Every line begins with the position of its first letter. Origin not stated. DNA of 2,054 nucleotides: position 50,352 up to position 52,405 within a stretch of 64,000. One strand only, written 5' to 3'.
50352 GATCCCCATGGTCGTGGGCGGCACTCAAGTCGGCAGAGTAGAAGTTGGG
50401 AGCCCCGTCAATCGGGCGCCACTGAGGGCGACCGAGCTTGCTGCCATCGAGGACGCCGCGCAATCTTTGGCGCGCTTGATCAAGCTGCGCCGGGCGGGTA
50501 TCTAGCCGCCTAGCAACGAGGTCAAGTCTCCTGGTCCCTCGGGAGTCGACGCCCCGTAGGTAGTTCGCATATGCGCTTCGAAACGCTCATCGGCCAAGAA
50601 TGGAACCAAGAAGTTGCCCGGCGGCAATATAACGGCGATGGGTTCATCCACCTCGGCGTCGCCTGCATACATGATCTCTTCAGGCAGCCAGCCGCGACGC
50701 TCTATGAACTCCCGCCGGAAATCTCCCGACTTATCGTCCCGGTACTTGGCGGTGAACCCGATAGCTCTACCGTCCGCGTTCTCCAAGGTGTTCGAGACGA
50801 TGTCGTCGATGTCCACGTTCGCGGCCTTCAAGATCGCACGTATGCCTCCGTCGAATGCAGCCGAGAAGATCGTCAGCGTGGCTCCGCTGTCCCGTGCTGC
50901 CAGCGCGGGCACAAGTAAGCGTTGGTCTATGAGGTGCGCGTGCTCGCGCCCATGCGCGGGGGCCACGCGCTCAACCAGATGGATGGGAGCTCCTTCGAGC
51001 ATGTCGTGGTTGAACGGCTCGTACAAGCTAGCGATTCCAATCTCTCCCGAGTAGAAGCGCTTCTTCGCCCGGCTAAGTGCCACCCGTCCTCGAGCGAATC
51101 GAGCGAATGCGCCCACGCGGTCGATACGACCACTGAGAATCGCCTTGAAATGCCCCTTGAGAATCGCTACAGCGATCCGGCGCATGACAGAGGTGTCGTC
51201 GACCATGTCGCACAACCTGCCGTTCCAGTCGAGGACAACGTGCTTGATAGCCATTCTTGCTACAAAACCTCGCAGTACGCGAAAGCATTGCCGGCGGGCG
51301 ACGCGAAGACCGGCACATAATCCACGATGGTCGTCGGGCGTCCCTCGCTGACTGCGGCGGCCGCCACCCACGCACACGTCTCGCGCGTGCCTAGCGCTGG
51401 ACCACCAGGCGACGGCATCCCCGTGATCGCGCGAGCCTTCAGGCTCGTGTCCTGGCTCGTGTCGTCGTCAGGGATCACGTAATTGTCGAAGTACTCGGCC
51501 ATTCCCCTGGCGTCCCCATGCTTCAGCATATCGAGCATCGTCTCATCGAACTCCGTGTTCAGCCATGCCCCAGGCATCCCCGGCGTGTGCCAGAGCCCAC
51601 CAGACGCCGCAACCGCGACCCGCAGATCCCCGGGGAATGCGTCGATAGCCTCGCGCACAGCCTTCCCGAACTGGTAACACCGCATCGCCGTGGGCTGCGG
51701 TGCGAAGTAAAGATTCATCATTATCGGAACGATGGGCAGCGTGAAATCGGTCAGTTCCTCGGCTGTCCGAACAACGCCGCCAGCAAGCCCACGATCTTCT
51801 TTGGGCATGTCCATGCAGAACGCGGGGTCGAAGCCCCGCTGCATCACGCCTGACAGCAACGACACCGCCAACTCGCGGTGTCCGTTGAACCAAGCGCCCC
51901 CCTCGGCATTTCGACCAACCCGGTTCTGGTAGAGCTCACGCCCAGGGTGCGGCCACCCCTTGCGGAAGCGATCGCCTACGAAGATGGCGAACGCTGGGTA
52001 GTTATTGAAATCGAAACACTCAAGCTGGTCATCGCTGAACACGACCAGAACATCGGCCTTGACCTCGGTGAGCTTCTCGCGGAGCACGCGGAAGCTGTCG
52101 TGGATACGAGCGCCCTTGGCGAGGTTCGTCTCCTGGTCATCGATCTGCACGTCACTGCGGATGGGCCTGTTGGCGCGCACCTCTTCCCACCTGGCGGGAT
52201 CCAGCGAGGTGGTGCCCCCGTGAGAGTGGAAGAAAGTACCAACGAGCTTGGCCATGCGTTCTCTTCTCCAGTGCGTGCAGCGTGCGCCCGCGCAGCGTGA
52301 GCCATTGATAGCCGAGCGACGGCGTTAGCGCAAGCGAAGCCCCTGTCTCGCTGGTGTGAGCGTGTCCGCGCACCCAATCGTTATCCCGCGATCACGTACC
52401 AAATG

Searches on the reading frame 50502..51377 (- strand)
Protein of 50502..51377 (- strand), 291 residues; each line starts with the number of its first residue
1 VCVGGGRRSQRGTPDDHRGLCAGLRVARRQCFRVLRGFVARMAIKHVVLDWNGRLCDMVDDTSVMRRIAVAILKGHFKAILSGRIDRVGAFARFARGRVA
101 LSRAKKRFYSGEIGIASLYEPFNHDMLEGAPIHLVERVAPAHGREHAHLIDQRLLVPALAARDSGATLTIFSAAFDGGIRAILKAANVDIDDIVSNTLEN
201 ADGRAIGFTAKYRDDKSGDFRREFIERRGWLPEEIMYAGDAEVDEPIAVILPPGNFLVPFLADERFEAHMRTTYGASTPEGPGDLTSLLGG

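Call 53: search_protein_families(library=pfam, proteins=[window:50502-51377:-], max_evalue=0.001)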
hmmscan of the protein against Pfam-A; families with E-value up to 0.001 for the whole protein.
window:50502-51377:- (291 aa): 1 family
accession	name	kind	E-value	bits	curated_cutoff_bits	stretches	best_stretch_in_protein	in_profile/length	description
PF12710.13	HAD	-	4.3e-05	24.4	27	1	92-246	31-186/189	haloacid dehalogenase-like hydrolase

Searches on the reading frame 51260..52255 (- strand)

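Call 53: search_protein_families(library=pfam, proteins=[window:51260-52255:-], max_evalue=0.001)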
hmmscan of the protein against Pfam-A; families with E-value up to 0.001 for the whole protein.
window:51260-52255:- (331 aa): 1 family
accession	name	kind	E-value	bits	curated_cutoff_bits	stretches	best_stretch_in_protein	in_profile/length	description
PF02900.23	LigB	-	2.7e-21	76.3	26.3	1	51-255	27-218/269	Catalytic LigB subunit of aromatic ring-opening dioxygenase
